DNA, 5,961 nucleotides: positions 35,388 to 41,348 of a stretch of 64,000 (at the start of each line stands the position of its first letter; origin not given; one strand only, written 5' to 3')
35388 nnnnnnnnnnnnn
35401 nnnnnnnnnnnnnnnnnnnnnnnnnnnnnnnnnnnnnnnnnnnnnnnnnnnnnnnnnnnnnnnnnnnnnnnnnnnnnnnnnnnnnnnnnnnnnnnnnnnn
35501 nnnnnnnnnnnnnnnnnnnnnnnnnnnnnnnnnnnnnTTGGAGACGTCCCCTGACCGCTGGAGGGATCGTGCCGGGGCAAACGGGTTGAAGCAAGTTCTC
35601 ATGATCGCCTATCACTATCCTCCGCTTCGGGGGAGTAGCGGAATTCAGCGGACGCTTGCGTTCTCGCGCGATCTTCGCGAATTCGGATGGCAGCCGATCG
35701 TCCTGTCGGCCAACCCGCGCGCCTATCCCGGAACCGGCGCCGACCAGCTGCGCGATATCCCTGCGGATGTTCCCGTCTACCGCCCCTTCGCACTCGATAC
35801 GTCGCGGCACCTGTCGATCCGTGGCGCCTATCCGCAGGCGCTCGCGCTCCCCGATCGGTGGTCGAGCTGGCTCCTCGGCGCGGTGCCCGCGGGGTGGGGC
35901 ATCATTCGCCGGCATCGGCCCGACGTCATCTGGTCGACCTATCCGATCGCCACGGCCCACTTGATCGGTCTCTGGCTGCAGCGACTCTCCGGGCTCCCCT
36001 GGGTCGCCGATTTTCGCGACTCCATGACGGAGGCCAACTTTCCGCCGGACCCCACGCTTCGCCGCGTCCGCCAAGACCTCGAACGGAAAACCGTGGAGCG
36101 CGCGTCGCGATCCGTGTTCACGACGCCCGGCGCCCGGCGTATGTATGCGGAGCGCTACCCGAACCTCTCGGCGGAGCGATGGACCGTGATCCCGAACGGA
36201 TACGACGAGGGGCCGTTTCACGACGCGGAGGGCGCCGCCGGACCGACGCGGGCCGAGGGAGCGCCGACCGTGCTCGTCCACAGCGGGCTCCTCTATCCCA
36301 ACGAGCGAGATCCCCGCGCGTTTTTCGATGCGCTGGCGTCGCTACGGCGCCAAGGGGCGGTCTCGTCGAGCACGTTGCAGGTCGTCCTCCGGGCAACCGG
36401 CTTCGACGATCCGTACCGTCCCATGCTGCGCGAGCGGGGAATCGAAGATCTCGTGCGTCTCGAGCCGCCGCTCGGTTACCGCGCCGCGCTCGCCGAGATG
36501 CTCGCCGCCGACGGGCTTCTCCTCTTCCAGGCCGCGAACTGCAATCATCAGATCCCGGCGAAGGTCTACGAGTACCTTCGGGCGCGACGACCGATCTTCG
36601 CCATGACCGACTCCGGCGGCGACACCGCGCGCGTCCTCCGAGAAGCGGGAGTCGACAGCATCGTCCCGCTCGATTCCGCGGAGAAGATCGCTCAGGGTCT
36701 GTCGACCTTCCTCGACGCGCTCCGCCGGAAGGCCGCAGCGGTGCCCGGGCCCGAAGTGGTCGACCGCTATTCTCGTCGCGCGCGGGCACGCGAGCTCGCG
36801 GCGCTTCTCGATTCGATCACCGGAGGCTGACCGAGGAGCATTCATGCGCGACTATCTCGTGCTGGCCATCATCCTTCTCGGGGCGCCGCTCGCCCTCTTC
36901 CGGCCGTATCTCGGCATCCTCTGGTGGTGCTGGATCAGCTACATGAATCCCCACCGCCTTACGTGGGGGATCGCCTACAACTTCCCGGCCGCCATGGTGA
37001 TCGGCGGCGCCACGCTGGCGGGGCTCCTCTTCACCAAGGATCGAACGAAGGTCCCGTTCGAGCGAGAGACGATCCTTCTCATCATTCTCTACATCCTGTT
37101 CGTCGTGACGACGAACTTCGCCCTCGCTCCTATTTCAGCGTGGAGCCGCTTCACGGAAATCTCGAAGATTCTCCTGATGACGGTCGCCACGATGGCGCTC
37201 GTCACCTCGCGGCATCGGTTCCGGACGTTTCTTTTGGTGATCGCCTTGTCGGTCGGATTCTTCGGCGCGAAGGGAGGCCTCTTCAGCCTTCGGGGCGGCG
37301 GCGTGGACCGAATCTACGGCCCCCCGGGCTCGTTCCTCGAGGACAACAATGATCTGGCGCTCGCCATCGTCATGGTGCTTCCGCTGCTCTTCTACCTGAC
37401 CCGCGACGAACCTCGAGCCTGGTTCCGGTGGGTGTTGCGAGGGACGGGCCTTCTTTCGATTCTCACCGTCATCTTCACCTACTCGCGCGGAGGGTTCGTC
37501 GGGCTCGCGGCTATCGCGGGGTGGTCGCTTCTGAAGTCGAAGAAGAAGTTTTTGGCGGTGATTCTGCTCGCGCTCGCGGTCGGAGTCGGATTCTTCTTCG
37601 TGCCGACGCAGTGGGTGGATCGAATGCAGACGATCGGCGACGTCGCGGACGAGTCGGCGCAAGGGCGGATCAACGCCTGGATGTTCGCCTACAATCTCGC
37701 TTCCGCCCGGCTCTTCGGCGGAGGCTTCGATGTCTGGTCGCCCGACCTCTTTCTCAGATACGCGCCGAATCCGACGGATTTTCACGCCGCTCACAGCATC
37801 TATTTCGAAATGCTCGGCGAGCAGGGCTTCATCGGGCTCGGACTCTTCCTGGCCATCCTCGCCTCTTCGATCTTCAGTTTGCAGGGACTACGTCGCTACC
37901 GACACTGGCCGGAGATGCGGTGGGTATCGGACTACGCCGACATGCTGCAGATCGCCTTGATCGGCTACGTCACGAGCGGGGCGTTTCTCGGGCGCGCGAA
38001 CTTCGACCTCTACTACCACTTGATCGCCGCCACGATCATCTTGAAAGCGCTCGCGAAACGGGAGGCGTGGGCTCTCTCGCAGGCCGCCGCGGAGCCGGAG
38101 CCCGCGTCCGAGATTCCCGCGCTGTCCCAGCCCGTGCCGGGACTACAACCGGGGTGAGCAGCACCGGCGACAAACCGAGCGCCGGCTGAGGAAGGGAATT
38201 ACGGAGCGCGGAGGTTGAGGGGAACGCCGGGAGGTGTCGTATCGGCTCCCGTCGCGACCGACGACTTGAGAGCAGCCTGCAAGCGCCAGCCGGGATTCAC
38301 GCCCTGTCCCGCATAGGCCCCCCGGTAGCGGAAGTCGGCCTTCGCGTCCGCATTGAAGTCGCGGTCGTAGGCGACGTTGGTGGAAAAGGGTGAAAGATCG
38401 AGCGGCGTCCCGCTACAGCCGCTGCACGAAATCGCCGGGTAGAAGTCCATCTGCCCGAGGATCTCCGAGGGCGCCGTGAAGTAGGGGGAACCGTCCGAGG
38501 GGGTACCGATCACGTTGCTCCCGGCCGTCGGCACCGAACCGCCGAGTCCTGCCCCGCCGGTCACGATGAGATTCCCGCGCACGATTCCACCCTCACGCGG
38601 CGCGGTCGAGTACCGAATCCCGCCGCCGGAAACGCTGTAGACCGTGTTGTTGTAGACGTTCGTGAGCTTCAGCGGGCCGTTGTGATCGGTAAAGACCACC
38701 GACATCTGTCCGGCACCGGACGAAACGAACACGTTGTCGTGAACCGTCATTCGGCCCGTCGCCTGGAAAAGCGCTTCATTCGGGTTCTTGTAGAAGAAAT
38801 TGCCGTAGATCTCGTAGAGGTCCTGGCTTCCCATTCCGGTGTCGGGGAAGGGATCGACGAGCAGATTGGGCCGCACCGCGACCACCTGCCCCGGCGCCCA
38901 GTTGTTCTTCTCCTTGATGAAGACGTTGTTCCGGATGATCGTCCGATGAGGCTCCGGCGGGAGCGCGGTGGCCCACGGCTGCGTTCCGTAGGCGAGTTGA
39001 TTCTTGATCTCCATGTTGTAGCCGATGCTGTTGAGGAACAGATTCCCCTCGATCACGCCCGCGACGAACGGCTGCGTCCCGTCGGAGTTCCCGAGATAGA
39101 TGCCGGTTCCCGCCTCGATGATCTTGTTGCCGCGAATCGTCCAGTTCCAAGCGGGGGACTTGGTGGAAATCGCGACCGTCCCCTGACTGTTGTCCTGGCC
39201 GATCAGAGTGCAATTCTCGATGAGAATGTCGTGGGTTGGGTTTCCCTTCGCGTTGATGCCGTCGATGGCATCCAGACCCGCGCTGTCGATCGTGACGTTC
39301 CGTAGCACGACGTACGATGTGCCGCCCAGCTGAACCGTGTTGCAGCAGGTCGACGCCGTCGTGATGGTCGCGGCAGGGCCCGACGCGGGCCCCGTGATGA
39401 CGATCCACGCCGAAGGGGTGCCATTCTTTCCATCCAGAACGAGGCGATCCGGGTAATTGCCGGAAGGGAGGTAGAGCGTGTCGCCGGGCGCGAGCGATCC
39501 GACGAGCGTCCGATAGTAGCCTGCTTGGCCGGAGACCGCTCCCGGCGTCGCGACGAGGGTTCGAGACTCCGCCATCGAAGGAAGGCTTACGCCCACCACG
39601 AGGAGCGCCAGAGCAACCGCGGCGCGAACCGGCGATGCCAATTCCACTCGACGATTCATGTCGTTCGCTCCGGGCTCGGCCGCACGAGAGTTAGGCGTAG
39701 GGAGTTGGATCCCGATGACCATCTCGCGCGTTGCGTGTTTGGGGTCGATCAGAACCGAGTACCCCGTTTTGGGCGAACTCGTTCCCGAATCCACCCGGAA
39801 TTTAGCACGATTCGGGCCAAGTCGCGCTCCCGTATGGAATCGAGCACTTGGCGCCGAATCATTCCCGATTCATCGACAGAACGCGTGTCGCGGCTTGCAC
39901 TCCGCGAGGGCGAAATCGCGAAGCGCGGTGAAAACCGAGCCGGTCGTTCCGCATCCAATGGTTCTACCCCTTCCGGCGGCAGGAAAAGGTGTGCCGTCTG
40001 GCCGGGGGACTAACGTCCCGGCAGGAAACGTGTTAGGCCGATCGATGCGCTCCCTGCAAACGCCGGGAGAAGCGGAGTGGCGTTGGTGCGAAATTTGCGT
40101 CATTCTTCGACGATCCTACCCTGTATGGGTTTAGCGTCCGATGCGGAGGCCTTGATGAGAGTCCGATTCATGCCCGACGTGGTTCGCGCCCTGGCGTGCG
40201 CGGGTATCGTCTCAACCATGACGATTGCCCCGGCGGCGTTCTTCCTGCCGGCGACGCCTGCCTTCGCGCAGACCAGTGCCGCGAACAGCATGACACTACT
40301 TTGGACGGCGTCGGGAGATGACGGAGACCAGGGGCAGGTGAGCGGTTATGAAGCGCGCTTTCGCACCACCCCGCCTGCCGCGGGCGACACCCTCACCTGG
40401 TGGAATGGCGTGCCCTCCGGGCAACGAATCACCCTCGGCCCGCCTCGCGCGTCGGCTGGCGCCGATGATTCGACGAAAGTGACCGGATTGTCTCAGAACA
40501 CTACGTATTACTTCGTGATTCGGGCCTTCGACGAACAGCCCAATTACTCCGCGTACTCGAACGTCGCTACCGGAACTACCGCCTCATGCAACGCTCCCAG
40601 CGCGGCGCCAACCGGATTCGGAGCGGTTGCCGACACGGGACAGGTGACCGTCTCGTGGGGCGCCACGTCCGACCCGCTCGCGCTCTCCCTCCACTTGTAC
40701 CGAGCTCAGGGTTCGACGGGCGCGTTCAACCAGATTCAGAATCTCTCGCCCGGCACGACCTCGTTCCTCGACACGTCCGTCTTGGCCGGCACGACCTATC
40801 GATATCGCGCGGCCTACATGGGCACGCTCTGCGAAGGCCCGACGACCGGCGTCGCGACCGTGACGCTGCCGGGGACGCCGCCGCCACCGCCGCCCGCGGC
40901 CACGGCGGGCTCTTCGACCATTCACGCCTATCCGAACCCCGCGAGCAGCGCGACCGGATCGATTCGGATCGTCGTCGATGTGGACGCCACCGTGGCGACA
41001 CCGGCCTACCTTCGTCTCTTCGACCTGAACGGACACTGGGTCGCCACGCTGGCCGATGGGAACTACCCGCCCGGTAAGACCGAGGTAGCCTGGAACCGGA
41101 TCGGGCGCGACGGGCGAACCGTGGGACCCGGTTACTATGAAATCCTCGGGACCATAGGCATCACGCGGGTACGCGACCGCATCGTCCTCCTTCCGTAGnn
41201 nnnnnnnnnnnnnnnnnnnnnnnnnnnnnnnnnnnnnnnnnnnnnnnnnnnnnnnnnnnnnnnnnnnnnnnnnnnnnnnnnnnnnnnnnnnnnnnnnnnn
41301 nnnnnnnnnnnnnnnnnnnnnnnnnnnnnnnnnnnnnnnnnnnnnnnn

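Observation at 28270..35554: Exosortase-A-associated ACP / AMP-ligase / PLP-decarboxylase / GNAT / deacetylase / AsnB cassette: uncharacterised EPS decoration chemistry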

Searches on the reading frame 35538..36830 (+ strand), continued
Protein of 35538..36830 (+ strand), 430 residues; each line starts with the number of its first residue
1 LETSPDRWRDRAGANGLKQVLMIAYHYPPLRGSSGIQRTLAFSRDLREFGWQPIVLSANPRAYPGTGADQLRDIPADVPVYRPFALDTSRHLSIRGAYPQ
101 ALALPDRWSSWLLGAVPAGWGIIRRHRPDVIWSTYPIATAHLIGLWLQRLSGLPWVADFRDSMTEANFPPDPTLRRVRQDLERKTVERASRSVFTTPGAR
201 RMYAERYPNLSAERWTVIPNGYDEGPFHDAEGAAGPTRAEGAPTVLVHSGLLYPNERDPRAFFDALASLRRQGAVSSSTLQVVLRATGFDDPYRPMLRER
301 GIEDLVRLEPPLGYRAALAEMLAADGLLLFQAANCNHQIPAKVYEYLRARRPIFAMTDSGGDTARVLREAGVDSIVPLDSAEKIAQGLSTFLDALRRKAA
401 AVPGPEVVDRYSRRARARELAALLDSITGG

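Call 77: fold_search(model_id=the predicted structure, library=pdb)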
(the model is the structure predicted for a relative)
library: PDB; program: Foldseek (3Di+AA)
matches with E <= 10: 1645; with E <= 0.001: 301
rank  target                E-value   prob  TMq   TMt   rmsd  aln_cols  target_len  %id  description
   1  3c4q_B                5.3e-16  1.00  0.70  0.72   5.2       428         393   19  Structure of the retaining glycosyltransferase MshA : The first step in mycothiol biosynthesis. Organism : Corynebacte (released 2008-04-01)
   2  3c48_B                2.0e-15  1.00  0.43  0.44  11.1       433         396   18  Structure of the retaining glycosyltransferase MshA: The first step in mycothiol biosynthesis. Organism: Corynebacteri (released 2008-03-25)
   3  3c48_A                9.3e-15  1.00  0.43  0.44  11.2       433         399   19  Structure of the retaining glycosyltransferase MshA: The first step in mycothiol biosynthesis. Organism: Corynebacteri (released 2008-03-25)
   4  2r60                  1.5e-14  1.00  0.56  0.51   7.9       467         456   13  Structure of apo Sucrose Phosphate Synthase (SPS) of Halothermothrix orenii (released 2008-06-10)
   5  3c4q_A                2.2e-14  1.00  0.70  0.72   5.3       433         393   18  Structure of the retaining glycosyltransferase MshA : The first step in mycothiol biosynthesis. Organism : Corynebacte (released 2008-04-01)
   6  6tvp_B                1.6e-12  1.00  0.69  0.72   5.4       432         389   16  Structure of Mycobacterium smegmatis alpha-maltose-1-phosphate synthase GlgM (released 2020-04-22)
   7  6n1x                  2.1e-12  1.00  0.68  0.73   4.8       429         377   12  BshA from Staphylococcus aureus complexed with UDP and N-acetylglucosamine (released 2019-08-21)
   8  3mbo_D                2.9e-12  1.00  0.65  0.71   5.6       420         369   15  Crystal Structure of the Glycosyltransferase BaBshA bound with UDP and L-malate (released 2010-09-29)
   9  2gej                  4.3e-12  1.00  0.64  0.72   5.3       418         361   17  Crystal Structure of phosphatidylinositol mannosyltransferase (PimA) from Mycobacterium smegmatis in complex with GDP-Ma (released 2007-04-03)
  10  6tvp_A                4.5e-12  1.00  0.67  0.71   5.0       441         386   14  Structure of Mycobacterium smegmatis alpha-maltose-1-phosphate synthase GlgM (released 2020-04-22)
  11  3fro_A                4.8e-12  1.00  0.69  0.65   7.3       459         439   12  Crystal structure of Pyrococcus abyssi glycogen synthase with open and closed conformations (released 2010-01-12)
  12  6d9t                  1.2e-11  1.00  0.68  0.73   5.1       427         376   12  BshA from Staphylococcus aureus complexed with UDP (released 2019-05-08)
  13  3mbo_C                1.8e-11  1.00  0.64  0.69   5.7       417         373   14  Crystal Structure of the Glycosyltransferase BaBshA bound with UDP and L-malate (released 2010-09-29)
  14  8ixq_A                2.0e-11  1.00  0.64  0.62   5.7       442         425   14  Structure of glycosyltransferase LmbT in complex with GDP and ergothioneine (released 2024-04-03)
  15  6kih_A                3.2e-11  1.00  0.65  0.67   6.1       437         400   15  Sucrose-phosphate synthase (tll1590) from Thermosynechococcus elongatus (released 2020-05-27)
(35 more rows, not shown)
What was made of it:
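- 35601..36830 (+): GT-B (GT4-type) glycosyltransferase and a core partner of the module. It remains ~59% identical in Betaproteobacteria. Foldseek top hits are MshA (TM 0.70), BshA, GlgM and PimA (call 77).
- Closest known: Mycothiol and bacillithiol pathways. Same: The GT4 model's best fold matches are MshA and BshA (call 77).
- The GT4 has the MshA/BshA fold (call 77).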

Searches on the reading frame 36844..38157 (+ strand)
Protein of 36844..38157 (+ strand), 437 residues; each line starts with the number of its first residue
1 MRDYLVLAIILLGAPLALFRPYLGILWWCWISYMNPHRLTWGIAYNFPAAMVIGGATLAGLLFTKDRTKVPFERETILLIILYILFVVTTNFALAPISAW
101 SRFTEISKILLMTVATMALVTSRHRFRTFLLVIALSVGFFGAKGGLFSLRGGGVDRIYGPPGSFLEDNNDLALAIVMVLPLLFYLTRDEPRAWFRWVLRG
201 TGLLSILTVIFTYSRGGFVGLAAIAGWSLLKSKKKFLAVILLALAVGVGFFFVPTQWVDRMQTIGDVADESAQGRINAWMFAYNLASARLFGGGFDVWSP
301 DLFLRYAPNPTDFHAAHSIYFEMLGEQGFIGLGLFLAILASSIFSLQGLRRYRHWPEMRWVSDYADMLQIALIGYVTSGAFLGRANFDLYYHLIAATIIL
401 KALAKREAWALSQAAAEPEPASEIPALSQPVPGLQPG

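Call 5: search_protein_families(library=ncbifam, proteins=[window:36844-38157:+], max_evalue=0.001)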
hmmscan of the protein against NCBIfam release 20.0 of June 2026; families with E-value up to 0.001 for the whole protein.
window:36844-38157:+ (437 aa): 2 families
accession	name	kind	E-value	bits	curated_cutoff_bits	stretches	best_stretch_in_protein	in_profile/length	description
TIGR03097.1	PEP_O_lig_1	hypoth_equivalog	8.2e-135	449.8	188.1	1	2-402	1-405/408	putative O-glycosylation ligase, exosortase A system-associated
TIGR00947.1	2A73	equivalog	0.00025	20.2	366.4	0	86-379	79-397/425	IctB family putative bicarbonate transporter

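Call 6: search_protein_families(library=pfam, proteins=[window:36844-38157:+], max_evalue=0.001)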
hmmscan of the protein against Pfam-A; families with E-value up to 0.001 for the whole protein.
window:36844-38157:+ (437 aa): 2 families
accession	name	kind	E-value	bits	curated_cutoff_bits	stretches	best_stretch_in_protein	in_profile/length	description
PF19358.4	DUF5935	-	3e-24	86.4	23.6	1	1-187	1-190/193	Family of unknown function (DUF5935)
PF04932.20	Wzy_C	-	2.6e-20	73.2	31.7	1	203-336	4-149/149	O-Antigen ligase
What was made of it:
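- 36844..38157 (+): Wzy_C/DUF5935 membrane protein, named 'putative O-glycosylation ligase, exosortase A system-associated'. PF19358 and PF04932 also match (calls 5, 6).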

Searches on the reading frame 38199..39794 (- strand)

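Call 5: search_protein_families(library=ncbifam, proteins=[window:38199-39794:-], max_evalue=0.001)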
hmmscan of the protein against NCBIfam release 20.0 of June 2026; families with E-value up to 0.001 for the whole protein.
window:38199-39794:- (531 aa): 0 families

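Call 6: search_protein_families(library=pfam, proteins=[window:38199-39794:-], max_evalue=0.001)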
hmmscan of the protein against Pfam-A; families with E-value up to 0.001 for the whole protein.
window:38199-39794:- (531 aa): 2 families
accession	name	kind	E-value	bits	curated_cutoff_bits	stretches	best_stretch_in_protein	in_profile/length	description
PF13229.12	Beta_helix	-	3e-07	30.6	25.9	1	154-265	3-99/158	Right handed beta helix region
PF05048.19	NosD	-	2.1e-05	24.5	23.6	0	163-262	72-154/212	Periplasmic copper-binding protein (NosD)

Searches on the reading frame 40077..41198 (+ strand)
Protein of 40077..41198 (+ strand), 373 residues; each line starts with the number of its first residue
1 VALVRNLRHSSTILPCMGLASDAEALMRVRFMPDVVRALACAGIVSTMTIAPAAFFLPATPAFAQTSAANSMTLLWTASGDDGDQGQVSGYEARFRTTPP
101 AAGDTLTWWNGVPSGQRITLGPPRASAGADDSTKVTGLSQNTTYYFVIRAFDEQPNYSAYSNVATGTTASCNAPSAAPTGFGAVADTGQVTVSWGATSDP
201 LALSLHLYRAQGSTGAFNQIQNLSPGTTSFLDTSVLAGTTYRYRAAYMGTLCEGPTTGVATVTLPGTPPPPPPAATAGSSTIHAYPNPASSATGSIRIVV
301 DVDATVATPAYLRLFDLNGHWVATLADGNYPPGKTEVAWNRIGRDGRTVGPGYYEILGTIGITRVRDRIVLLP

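Call 8: search_protein_families(library=ncbifam, proteins=[window:40077-41198:+], max_evalue=0.00001)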
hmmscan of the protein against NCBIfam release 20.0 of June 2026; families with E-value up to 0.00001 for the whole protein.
window:40077-41198:+ (373 aa): 0 families

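Call 63: search_protein_families(library=pfam, proteins=[window:40077-41198:+], max_evalue=0.01)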
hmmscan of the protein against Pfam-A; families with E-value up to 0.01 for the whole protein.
window:40077-41198:+ (373 aa): 2 families
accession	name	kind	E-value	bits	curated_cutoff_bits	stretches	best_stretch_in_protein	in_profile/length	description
PF00041.27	fn3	-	1.8e-06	28.5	25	1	66-159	10-76/84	Fibronectin type III domain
PF16656.11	Pur_ac_phosph_N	-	0.0032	18.4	30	1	65-160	8-85/93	Purple acid Phosphatase, N-terminal domain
